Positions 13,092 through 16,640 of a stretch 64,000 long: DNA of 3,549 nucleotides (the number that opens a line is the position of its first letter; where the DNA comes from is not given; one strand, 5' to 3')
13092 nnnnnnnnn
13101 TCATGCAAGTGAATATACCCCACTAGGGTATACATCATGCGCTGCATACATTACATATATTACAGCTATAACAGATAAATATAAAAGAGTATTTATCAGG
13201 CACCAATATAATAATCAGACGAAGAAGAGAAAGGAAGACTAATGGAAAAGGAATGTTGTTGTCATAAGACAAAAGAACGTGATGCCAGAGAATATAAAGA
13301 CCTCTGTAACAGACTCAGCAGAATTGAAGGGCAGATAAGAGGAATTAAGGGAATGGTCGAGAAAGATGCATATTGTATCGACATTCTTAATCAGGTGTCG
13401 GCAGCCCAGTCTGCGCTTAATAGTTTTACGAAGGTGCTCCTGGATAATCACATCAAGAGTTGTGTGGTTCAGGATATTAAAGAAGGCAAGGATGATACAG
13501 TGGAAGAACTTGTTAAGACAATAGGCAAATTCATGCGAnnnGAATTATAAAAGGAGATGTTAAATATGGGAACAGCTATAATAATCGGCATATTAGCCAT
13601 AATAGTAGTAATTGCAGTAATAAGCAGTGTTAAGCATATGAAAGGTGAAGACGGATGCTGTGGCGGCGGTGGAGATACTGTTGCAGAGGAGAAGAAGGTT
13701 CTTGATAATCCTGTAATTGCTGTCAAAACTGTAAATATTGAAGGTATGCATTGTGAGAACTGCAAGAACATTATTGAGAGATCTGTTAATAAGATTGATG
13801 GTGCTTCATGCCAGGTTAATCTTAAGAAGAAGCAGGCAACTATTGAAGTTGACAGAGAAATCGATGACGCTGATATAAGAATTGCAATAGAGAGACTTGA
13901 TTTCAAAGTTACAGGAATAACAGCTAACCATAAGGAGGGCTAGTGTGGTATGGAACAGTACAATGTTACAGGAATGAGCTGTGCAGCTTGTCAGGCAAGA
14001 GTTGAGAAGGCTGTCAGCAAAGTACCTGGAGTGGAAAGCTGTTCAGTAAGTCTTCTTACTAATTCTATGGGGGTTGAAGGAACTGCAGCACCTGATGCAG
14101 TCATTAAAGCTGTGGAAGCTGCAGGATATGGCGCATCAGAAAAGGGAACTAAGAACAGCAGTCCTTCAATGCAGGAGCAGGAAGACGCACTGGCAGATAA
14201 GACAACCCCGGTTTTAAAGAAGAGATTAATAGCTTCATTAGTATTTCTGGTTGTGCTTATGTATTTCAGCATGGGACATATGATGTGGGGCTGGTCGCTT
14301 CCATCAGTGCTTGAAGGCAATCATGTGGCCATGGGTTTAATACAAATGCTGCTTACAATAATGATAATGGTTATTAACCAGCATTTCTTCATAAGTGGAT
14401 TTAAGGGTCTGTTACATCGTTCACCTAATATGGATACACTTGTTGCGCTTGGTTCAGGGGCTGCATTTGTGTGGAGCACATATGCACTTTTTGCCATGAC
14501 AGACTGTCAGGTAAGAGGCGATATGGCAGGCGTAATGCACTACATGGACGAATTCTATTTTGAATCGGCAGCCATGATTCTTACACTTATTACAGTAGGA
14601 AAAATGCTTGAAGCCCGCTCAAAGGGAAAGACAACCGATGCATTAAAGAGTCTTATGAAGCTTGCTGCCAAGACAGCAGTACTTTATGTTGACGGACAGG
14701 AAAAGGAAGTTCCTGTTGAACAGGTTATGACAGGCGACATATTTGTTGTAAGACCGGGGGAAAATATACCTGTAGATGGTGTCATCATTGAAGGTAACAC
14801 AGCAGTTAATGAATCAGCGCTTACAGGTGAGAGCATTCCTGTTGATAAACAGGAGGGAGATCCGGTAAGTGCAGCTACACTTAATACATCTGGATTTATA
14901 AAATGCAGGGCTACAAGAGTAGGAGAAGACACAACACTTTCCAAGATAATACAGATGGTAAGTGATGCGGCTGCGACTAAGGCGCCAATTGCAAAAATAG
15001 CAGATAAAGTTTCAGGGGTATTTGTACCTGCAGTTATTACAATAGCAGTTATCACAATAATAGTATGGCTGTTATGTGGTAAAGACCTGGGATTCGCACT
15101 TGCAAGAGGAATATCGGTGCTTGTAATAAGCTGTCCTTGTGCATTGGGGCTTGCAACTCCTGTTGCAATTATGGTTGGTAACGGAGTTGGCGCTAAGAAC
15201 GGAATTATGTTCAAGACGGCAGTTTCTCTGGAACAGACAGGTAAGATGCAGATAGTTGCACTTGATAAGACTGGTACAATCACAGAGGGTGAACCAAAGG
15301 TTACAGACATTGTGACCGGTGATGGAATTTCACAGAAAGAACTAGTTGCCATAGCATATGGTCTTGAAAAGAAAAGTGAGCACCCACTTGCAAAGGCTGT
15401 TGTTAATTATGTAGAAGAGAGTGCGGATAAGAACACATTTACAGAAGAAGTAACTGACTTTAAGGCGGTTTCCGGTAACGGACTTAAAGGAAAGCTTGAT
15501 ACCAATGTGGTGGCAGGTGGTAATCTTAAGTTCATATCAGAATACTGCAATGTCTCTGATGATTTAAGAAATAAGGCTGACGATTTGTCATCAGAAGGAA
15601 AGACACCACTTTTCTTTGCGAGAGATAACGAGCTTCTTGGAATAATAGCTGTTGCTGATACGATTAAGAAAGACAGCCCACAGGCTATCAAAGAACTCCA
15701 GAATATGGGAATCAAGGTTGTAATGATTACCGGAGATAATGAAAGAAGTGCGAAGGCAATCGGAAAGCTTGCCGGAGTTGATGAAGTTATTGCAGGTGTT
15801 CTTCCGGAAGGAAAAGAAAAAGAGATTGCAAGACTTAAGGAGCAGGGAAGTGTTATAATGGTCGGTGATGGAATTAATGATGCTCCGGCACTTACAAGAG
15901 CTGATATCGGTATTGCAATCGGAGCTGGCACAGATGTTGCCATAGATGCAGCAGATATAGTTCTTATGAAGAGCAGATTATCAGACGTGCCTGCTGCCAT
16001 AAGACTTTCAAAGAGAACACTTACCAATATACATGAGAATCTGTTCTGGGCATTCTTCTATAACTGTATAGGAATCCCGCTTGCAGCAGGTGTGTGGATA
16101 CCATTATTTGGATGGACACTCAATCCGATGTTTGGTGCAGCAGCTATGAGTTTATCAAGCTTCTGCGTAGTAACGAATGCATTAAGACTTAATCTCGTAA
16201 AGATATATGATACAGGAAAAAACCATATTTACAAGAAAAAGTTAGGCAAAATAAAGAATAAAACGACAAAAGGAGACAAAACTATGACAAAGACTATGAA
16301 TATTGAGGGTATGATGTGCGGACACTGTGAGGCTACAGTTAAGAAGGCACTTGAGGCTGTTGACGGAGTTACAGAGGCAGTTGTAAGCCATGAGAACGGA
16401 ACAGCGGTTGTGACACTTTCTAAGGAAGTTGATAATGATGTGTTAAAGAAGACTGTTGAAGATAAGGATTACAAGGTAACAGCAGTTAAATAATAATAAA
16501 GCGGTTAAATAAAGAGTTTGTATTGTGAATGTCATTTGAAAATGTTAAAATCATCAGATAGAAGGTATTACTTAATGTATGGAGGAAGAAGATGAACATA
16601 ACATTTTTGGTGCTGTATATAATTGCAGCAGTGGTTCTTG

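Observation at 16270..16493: Internal RBS and in-frame ATG in copA could release a stand-alone CopZ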

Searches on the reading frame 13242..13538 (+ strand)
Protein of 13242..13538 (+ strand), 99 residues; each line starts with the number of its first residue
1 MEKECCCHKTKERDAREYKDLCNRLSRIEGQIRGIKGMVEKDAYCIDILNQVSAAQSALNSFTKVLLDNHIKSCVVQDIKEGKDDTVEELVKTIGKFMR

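Call 3: search_protein_families(library=pfam, proteins=[window:13242-13538:+])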
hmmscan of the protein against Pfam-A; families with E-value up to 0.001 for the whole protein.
window:13242-13538:+ (99 aa): 1 family
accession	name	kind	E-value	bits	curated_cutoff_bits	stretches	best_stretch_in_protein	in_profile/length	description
PF02583.22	Trns_repr_metal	-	3.2e-31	108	22.8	1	18-95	2-77/78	Metal-sensitive transcriptional repressor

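Call 4: search_protein_families(library=ncbifam, proteins=[window:13242-13538:+])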
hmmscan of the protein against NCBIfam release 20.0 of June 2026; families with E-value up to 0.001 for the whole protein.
window:13242-13538:+ (99 aa): 3 families
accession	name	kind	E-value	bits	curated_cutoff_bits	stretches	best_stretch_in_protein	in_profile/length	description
NF052430.1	repress_RicR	exception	1.8e-23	82.9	175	1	19-91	9-81/93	copper-sensing transcriptional repressor RicR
NF011613.0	PRK15039.1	equivalog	1e-09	38.9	138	1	15-94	5-85/90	Ni(II)/Co(II)-binding transcriptional repressor RcnR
NF008464.0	PRK11352.1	equivalog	2.8e-09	37.2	133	1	15-90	5-82/91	formaldehyde-responsive transcriptional repressor FrmR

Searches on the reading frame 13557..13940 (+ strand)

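Call 3: search_protein_families(library=pfam, proteins=[window:13557-13940:+])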
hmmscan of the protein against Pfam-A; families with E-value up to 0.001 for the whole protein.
window:13557-13940:+ (128 aa): 2 families
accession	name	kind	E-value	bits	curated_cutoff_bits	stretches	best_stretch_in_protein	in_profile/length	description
PF00403.32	HMA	-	6e-12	46.2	24.8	1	58-114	1-59/62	Heavy-metal-associated domain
PF12669.12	FeoB_associated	-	0.00043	20.9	27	1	5-37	1-31/44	FeoB-associated Cys-rich membrane protein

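Call 4: search_protein_families(library=ncbifam, proteins=[window:13557-13940:+])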
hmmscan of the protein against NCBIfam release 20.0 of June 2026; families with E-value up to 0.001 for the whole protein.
window:13557-13940:+ (128 aa): 10 families
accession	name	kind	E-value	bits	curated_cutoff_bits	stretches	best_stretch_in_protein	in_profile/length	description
NF033795.1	chaper_CopZ_Bs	exception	4e-10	39.7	91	1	57-113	2-60/66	copper chaperone CopZ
NF033794.2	chaper_CopZ_Eh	exception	6.6e-10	39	95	1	57-117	2-64/68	copper chaperone CopZ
TIGR00003.1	TIGR00003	subfamily_domain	3e-09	37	62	1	57-116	2-63/66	copper ion binding protein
NF047957.1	CopZ_AFE_1862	equivalog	6.8e-09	36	85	1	58-99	2-44/62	CopZ family metallochaperone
NF033556.1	MerTP_fusion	equivalog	2.6e-08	33.7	180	1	47-119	112-186/186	mercuric transport protein MerTP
NF041115.1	UxxU_metal_bind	equivalog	4.3e-07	30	95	1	58-119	7-70/74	metal-binding (seleno)protein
NF010311.1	PRK13748.1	subfamily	1.7e-06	27.2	600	1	58-122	2-67/560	mercury(II) reductase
NF033781.1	chaper_CopP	exception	9.6e-06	25.7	112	1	58-111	3-57/65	copper-binding metallochaperone CopP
TIGR02052.1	MerP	equivalog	0.00061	20.3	92.55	1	57-101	25-70/92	mercury resistance system periplasmic binding protein MerP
NF008262.1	PRK11033.1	equivalog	0.00064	18.3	1005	1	23-125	8-111/731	zinc/cadmium/mercury/lead-transporting ATPase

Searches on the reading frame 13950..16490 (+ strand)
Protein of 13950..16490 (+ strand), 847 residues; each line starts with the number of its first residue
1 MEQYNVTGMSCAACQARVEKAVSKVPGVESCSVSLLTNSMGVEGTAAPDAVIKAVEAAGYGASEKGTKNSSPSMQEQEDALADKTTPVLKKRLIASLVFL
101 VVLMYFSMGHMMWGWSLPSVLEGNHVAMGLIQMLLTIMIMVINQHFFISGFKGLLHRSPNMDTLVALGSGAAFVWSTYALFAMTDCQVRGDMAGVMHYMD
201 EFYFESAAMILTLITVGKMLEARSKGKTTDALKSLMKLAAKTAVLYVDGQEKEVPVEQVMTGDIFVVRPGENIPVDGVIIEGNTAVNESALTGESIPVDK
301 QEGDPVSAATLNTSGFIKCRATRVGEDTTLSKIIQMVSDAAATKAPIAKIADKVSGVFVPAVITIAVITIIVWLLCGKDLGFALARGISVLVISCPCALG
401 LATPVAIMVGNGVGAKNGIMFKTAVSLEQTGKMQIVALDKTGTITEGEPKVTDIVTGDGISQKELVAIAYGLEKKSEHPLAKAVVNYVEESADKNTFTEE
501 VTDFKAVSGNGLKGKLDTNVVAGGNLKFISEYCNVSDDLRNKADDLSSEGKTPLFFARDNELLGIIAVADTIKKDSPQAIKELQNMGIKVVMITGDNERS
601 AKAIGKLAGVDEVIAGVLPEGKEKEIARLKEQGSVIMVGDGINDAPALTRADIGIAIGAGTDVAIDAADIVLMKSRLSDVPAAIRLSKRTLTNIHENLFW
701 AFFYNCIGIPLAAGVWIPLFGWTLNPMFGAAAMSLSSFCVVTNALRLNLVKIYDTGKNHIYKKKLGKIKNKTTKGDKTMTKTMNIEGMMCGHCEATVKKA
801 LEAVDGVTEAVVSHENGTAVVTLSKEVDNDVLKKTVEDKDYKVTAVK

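Call 3: search_protein_families(library=pfam, proteins=[window:13950-16490:+])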
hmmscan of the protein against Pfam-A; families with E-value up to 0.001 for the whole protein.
window:13950-16490:+ (847 aa): 5 families
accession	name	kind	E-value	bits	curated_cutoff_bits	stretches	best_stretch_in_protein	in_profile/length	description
PF00122.25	E1-E2_ATPase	-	1.8e-58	197.5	28.1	1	238-416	2-180/181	E1-E2 ATPase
PF00702.32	Hydrolase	-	2.3e-37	129.7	26.4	1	434-652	2-191/191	haloacid dehalogenase-like hydrolase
PF00403.32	HMA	-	1.4e-29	102.7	24.8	2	4-60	2-61/62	Heavy-metal-associated domain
PF08282.18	Hydrolase_3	-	4.6e-07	30.2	20.9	1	634-672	205-243/255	haloacid dehalogenase-like hydrolase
PF12710.13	HAD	-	0.00022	22.2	27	1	570-648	79-188/189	haloacid dehalogenase-like hydrolase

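Call 4: search_protein_families(library=ncbifam, proteins=[window:13950-16490:+])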
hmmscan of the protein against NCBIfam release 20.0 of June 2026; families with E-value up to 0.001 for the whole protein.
window:13950-16490:+ (847 aa): 33 families (the best 25 are shown)
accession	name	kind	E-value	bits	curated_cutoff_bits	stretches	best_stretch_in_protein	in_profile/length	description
NF007952.0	PRK10671.1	equivalog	2.1e-192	641.5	1316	2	3-747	106-831/838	copper-exporting P-type ATPase CopA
TIGR01525.1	ATPase-IB_hvy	subfamily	2e-189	631.1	346.25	1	161-747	1-560/560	heavy metal translocating P-type ATPase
TIGR01511.1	ATPase-IB1_Cu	subfamily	1.3e-176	588.7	397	2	201-747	40-541/542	copper-translocating P-type ATPase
NF008262.1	PRK11033.1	equivalog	1.5e-134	450.1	1005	2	205-702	196-689/731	zinc/cadmium/mercury/lead-transporting ATPase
TIGR01512.1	ATPase-IB2_Cd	subfamily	4e-121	405.1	313.5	2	205-491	19-286/494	cadmium family heavy metal-translocating P-type ATPase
NF033775.1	P_type_ZntA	exception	3.9e-116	389.1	1240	2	206-705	202-693/732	Zn(II)/Cd(II)/Pb(II) translocating P-type ATPase ZntA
TIGR01494.1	ATPase_P-type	subfamily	1.1e-96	324.1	62.3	1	209-715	1-463/478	HAD-IC family P-type ATPase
TIGR01497.1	kdpB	equivalog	5.4e-61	206.5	527.9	1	219-688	86-564/675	potassium-transporting ATPase subunit KdpB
TIGR01647.1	ATPase-IIIA_H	equivalog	1.9e-60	204.9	615.5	2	204-614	55-485/755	plasma-membrane proton-efflux P-type ATPase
NF010609.0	PRK14010.1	equivalog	3e-51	174.4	1323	1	209-679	70-550/673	K(+)-transporting ATPase subunit B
TIGR01522.1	ATPase-IIA2_Ca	equivalog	2e-40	138.3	798.3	3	207-462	87-348/854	calcium-transporting P-type ATPase, PMR1-type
TIGR01517.1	ATPase-IIB_Ca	equivalog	7.8e-37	126.9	507.05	3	204-470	119-397/882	calcium-translocating P-type ATPase, PMCA-type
TIGR01657.1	P-ATPase-V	hypoth_equivalog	1.1e-36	125.9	618.25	4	198-301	188-291/1055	ATP13A2 family polyamine export P-type ATPase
NF047957.1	CopZ_AFE_1862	equivalog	1.7e-31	108.4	85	2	5-62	4-61/62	CopZ family metallochaperone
TIGR01116.1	ATPase-IIA1_Ca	equivalog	9.6e-30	103.3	703.4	2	562-688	457-599/799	calcium-translocating P-type ATPase, SERCA-type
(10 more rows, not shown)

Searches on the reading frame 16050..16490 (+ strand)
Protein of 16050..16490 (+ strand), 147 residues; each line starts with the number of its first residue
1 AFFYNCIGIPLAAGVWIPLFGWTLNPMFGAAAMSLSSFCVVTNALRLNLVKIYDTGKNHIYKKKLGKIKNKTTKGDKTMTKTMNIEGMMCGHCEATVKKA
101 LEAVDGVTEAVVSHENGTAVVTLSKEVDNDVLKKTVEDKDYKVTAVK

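Call 6: find_homologous_proteins(query=window:16050-16490:+, max_evalue=0.00001)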
Query window:16050-16490:+ (147 aa): 4653 proteins with E <= 0.00001 among 4710 candidates; the best 120 are listed.
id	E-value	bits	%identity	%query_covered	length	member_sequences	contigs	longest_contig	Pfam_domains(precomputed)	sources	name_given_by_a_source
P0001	3.1e-89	314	97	100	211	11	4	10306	PF00403.33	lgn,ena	-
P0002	4.6e-87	307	95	100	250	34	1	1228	PF00403.33,PF00702.33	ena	-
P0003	1.2e-86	306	94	100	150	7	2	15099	PF00403.33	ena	-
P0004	7.9e-85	300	93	100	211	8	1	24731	PF00403.33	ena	-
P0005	8.1e-85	300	93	100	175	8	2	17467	PF00403.33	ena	-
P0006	2.9e-84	298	93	100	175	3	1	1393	PF00403.33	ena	-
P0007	5.1e-79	281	88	100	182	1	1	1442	PF00403.33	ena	-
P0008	1.4e-78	279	85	100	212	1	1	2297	PF00403.33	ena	-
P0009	1.7e-77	276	93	91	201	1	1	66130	PF00403.33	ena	-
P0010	1.9e-77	276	95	90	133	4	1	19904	PF00403.33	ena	-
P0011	1.6e-61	224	92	80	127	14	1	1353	PF00403.33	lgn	-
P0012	1.7e-60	221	71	100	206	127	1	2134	PF00403.33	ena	-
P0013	1.8e-60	221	73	99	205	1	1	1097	PF00403.33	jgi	jgi:Cu2+-exporting ATPase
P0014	2.5e-60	220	71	100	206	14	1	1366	PF00403.33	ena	-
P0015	3.0e-60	220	70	99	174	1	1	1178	PF00403.33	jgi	jgi:Cu2+-exporting ATPase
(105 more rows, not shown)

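Call 10: find_related_loci(query=A1, collection=genome_contigs, flank=5000)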
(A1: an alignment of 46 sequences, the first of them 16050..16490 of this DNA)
Query A1 (147 aa) in genome_contigs; peptide patterns used: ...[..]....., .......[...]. (x = any residue, [..] = any of these).
600 stretches matched a pattern (row limit reached: there are more); 599 encode a relative of the query (tblastn E <= 1e-3); the best 80 are kept; 80 distinct loci.
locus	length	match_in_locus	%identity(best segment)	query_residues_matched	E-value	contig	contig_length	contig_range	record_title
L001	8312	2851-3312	71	1-147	1e-68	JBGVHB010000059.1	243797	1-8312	MAG: Roseburia sp. isolate fecal_MAG_353 fecal_MAG_353_contig_0059, whole genome shotgun sequence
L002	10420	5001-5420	73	1-147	3e-68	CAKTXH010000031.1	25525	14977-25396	MAG: uncultured Clostridia bacterium isolate REFINED_METABAT215_TOP10_CONTIGS_1500_ASSEMBLY_K77_MERGED__Hadza_MoBio_hadz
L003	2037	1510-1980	68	1-147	5e-70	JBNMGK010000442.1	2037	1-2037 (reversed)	MAG: Enterocloster sp. isolate CM_BacEnt861.150 k141_760213_length_2037_cov_12.4684, whole genome shotgun sequence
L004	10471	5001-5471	68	1-147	4e-68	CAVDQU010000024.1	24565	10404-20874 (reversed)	Agathobaculum sp. isolate H07675-L1_cleanbin_000019 genome assembly, contig: Spades_H07675-L1_contig_1652, whole genome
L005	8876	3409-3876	69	1-147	4e-67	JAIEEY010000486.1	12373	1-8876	MAG: Lachnospiraceae bacterium isolate SC0394_S8_2 SC0394_S8_2_contig_486, whole genome shotgun sequence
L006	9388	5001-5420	70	1-147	2e-66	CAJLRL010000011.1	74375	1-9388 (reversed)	MAG TPA_asm: uncultured Lachnospiraceae bacterium isolate ERR1600664-bin.18 genome assembly, contig: NODE_451_length_743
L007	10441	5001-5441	71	1-147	5e-66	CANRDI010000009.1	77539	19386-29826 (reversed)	MAG: uncultured Clostridia bacterium isolate Lapin-026__bin55 genome assembly, contig: Lapin-026__NODE_303_length_77539_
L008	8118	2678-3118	70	1-147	5e-66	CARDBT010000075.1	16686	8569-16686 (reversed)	MAG TPA_asm: uncultured Lachnospiraceae bacterium isolate MGBC144944 genome assembly, contig: MGBC144944.75, whole genom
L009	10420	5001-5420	74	1-147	6e-66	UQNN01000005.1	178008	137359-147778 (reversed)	uncultured Clostridiales bacterium isolate UMGS462 genome assembly, contig: NODE_57_length_178008_cov_10.334673, whole g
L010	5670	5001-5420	69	1-147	2e-65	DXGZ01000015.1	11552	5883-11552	MAG TPA_asm: Candidatus Mediterraneibacter vanvlietii isolate ChiBcec1-362 ChiBcec1__C4334_L11552_SAMN08009753, whole ge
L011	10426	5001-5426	74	1-147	2e-65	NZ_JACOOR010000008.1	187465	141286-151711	Anaerosacchariphilus hominis strain NSJ-68 H10_ctg008, whole genome shotgun sequence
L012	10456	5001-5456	68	1-147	6e-65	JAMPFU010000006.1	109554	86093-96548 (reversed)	MAG: Clostridium sp. isolate NALB_7863_23 Scaffold_#6__SCF_006___109554_bp, whole genome shotgun sequence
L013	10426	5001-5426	73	1-147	5e-65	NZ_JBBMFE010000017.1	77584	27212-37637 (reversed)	Laedolimicola intestinihominis strain CLA-AA-H132 CLAAAH132_contig_17_length_77584, whole genome shotgun sequence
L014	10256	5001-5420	71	1-147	1e-64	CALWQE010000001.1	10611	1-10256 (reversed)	MAG: uncultured Lachnospiraceae bacterium isolate E09__bin63 genome assembly, contig: E09__k127_7495829, whole genome sh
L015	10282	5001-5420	70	1-147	2e-64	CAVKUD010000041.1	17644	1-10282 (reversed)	Senegalimassilia sp. isolate H07656-L1_cleanbin_000016 genome assembly, contig: Spades_H07656-L1_contig_987, whole genom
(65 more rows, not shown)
